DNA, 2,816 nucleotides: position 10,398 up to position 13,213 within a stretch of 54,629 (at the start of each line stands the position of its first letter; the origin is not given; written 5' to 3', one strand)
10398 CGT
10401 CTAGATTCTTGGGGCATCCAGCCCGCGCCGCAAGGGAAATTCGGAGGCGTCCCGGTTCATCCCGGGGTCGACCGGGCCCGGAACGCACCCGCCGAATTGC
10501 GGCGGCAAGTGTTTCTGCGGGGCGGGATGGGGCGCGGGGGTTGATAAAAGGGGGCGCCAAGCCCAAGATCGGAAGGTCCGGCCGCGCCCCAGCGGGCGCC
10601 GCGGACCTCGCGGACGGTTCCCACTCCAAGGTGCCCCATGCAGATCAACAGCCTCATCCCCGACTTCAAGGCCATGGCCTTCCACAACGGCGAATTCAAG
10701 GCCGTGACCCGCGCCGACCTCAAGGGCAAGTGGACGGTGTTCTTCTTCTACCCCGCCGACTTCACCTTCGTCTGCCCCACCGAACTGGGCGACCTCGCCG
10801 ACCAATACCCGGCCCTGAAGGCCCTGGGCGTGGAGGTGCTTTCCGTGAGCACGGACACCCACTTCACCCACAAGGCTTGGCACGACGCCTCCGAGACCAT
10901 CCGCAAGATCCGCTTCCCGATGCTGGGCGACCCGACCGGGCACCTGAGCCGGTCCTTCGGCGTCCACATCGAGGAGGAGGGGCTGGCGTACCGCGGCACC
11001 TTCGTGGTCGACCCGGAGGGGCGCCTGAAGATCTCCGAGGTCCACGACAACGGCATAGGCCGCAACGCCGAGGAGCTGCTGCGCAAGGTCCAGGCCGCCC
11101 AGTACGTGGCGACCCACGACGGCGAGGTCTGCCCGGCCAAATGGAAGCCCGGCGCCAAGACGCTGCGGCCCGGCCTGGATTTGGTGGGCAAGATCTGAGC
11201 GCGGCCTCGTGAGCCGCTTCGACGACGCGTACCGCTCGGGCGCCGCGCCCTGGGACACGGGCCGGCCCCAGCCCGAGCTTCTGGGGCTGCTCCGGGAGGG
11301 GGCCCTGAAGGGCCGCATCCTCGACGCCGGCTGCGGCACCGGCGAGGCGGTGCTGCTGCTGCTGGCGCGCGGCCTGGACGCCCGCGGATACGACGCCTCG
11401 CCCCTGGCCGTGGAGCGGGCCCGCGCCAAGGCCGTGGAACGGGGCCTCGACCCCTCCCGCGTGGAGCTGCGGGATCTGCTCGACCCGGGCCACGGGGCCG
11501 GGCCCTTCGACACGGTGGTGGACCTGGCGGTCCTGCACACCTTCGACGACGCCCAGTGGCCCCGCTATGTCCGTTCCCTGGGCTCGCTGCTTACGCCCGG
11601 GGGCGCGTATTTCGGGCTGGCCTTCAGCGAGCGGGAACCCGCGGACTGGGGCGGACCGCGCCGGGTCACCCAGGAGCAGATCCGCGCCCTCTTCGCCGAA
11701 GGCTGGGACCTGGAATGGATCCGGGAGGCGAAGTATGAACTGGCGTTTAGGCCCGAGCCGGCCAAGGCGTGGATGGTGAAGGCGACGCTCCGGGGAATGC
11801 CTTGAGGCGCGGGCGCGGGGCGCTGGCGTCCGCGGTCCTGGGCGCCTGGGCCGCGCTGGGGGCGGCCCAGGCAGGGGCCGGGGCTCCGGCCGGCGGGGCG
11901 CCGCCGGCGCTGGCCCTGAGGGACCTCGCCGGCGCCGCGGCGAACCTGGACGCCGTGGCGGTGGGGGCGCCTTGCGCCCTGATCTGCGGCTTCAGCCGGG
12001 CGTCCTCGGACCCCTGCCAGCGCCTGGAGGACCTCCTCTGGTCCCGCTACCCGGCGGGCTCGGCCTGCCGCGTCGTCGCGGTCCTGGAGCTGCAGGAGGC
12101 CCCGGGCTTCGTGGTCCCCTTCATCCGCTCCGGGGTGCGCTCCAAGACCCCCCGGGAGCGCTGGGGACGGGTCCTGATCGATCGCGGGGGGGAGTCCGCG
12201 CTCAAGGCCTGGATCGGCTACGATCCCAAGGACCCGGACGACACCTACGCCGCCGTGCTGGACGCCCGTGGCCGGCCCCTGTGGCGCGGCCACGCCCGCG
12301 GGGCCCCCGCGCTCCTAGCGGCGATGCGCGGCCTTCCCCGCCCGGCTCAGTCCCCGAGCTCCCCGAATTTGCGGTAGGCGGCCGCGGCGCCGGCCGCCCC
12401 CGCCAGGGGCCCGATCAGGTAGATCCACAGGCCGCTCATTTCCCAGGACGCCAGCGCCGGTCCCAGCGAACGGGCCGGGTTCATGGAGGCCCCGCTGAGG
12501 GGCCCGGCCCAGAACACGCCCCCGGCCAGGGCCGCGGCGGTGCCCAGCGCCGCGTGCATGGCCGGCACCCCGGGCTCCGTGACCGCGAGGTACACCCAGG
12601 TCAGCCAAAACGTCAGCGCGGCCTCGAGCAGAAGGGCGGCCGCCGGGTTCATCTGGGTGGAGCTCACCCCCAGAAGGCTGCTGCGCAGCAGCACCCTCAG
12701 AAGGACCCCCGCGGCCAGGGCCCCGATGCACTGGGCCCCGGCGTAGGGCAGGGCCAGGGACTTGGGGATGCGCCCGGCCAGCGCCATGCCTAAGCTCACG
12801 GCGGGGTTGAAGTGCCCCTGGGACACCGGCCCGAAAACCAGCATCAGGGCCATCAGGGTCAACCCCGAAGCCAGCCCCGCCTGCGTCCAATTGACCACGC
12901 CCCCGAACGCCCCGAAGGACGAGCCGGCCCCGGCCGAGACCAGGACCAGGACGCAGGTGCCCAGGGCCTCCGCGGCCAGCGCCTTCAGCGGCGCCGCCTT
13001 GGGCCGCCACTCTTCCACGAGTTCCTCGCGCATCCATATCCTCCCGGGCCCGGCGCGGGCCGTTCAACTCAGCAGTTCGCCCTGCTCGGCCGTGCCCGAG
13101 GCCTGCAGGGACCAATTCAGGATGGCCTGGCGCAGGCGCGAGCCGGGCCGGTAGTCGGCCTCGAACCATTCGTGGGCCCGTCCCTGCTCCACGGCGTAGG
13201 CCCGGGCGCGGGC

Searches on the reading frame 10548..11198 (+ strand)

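Call 67: search_protein_families(library=pfam, proteins=[window:10548-11198:+], max_evalue=0.001)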
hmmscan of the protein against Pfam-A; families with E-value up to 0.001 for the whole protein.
window:10548-11198:+ (216 aa): 4 families
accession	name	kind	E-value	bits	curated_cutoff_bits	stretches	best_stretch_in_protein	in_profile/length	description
PF00578.27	AhpC-TSA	-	4.4e-39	133.7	26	1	35-161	3-122/124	AhpC/TSA family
PF08534.16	Redoxin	-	1.4e-15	57.8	26.6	1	34-169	3-137/148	Redoxin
PF10417.14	1-cysPrx_C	-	2.8e-07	30.8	21.1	1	183-206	1-24/41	C-terminal domain of 1-Cys peroxiredoxin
PF02630.20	SCO1-SenC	-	0.00028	21.3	22.8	0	48-100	9-63/134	SCO1/SenC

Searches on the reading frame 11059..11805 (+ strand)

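Call 67: search_protein_families(library=pfam, proteins=[window:11059-11805:+], max_evalue=0.001)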
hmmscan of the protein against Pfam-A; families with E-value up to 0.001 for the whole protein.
window:11059-11805:+ (248 aa): 6 families
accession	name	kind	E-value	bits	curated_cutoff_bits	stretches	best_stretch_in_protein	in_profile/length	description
PF13649.12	Methyltransf_25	-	1.2e-14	55.2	27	1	87-182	1-97/97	Methyltransferase domain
PF05724.17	TPMT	-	2e-14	54.3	26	1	54-223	6-190/218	Thiopurine S-methyltransferase (TPMT)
PF08242.18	Methyltransf_12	-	5.6e-14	53.1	30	1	88-182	1-96/98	Methyltransferase domain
PF13489.12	Methyltransf_23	-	7.6e-13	48.9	27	1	77-185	16-115/164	Methyltransferase domain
PF08241.18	Methyltransf_11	-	1.3e-10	42.2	21.2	1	88-184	1-93/95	Methyltransferase domain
PF13847.12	Methyltransf_31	-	2.3e-09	37.5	27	1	86-184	6-107/145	Methyltransferase domain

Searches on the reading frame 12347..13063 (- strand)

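Call 10: search_protein_families(library=pfam, proteins=[window:12347-13063:-], max_evalue=0.001)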
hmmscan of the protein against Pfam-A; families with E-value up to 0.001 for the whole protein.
window:12347-13063:- (238 aa): 1 family
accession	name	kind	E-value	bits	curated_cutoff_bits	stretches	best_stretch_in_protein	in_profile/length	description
PF00230.25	MIP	-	1.4e-38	133.3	25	1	25-230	7-222/222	Major intrinsic protein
